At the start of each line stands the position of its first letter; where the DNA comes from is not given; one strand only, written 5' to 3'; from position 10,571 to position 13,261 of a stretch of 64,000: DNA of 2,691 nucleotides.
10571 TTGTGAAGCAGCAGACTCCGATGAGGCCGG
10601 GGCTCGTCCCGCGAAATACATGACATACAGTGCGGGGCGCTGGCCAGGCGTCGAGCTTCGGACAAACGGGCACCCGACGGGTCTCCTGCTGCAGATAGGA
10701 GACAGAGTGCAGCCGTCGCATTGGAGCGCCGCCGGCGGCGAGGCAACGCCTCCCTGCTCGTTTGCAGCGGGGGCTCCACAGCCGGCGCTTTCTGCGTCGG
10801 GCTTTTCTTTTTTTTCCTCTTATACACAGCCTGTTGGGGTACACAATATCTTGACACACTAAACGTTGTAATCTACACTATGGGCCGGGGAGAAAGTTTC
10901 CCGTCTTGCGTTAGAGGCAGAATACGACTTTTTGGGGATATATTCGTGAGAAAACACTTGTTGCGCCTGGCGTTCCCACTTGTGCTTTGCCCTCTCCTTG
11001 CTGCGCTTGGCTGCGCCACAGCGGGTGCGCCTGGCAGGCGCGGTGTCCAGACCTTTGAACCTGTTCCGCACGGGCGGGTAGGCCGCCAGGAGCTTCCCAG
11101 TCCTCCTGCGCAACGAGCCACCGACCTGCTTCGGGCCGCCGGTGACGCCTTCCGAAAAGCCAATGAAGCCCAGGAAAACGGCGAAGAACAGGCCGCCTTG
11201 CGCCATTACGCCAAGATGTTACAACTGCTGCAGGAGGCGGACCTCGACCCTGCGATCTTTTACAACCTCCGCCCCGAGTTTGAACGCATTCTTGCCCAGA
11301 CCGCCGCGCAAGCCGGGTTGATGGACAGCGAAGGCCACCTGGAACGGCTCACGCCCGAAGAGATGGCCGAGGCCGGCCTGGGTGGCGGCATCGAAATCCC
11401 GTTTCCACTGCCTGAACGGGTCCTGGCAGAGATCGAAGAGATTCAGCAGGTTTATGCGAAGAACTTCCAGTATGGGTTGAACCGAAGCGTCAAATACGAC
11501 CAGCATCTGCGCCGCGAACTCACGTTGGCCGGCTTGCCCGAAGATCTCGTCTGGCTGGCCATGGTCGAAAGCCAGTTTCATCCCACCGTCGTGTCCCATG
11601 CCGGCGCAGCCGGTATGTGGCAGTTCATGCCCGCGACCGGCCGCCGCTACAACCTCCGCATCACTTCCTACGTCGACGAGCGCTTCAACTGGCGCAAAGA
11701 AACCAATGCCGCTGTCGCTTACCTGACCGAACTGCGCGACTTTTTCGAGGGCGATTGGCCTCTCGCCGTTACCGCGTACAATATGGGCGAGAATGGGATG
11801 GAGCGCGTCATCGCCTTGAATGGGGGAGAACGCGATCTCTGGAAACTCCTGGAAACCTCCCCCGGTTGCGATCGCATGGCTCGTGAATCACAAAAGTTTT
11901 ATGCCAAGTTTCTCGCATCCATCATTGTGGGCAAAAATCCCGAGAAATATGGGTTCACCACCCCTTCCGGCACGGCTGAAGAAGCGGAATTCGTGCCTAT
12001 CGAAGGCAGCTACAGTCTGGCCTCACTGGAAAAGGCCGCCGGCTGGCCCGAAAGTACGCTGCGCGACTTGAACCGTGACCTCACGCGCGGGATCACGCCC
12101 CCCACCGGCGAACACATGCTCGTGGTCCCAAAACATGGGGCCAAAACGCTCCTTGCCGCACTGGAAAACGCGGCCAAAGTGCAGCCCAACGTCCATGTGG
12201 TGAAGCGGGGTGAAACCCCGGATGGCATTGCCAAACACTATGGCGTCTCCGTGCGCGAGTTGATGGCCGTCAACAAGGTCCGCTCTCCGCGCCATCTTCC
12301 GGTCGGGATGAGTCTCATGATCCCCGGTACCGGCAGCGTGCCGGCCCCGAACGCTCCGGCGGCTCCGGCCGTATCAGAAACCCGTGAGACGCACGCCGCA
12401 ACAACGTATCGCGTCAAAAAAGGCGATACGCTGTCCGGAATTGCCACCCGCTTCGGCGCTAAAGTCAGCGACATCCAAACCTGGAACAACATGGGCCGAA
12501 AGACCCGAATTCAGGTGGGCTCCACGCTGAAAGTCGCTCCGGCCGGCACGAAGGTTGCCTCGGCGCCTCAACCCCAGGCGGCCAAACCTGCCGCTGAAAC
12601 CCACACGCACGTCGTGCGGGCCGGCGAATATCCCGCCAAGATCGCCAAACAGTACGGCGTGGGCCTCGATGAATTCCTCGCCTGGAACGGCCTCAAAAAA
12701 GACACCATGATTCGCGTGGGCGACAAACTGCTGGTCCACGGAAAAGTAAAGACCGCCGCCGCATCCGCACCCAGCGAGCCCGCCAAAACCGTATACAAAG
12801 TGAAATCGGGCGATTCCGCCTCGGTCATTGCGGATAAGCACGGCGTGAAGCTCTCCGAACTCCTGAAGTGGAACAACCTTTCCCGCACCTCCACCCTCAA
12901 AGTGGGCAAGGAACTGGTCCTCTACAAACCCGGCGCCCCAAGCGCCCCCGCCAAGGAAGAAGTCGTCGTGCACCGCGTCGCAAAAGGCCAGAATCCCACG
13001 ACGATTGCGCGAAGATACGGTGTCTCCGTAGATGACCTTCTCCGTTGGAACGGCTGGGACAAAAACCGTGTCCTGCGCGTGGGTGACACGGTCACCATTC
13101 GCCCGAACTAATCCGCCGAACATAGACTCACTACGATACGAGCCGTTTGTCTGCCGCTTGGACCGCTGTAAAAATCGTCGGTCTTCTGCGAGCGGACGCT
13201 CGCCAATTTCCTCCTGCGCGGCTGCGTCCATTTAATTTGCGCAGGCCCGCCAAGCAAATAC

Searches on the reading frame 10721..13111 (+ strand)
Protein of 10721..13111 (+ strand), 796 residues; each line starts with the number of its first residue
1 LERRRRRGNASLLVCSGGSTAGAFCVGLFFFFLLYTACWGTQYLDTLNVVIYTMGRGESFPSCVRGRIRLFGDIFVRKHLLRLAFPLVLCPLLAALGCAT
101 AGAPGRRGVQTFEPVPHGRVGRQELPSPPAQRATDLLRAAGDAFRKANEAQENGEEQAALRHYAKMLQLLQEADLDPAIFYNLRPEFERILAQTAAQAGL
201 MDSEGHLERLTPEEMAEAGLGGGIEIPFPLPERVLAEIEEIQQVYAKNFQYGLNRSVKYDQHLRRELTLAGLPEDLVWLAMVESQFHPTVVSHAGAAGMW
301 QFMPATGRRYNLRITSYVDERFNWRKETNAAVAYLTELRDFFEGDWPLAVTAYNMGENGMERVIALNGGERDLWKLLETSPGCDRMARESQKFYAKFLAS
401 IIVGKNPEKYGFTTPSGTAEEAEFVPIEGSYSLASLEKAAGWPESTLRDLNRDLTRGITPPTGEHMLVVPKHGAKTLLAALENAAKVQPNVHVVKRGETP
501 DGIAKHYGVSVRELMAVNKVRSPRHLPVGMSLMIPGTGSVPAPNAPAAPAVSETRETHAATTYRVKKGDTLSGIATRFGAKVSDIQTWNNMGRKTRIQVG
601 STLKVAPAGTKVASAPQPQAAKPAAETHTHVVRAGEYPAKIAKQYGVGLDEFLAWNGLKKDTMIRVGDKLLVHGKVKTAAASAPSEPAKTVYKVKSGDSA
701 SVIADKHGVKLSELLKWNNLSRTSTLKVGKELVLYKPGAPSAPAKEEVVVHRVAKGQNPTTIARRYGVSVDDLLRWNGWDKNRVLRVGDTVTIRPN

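Call 61: search_protein_families(library=pfam, proteins=[window:10721-13111:+], max_evalue=0.00001)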
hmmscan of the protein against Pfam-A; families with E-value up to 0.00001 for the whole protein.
window:10721-13111:+ (796 aa): 5 families
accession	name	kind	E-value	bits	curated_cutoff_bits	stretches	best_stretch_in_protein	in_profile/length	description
PF01476.26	LysM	-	1.7e-63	210.8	20.9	5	563-605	1-42/43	LysM domain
PF01464.25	SLT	-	2.2e-22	79.3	21.3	1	273-368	14-109/117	Transglycosylase SLT domain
PF23473.1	LysM3_LYK4_5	-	8.6e-16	58.2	29.3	0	562-597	4-38/48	LYK4/5 LysM3 domain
PF23446.1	LysM1_NFP_LYK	-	2e-07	32.2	36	0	562-605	7-53/60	NFP/LYK LysM1 domain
PF23577.1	LysM_RLK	-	9.8e-06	25.9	27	0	562-589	2-29/44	LysM domain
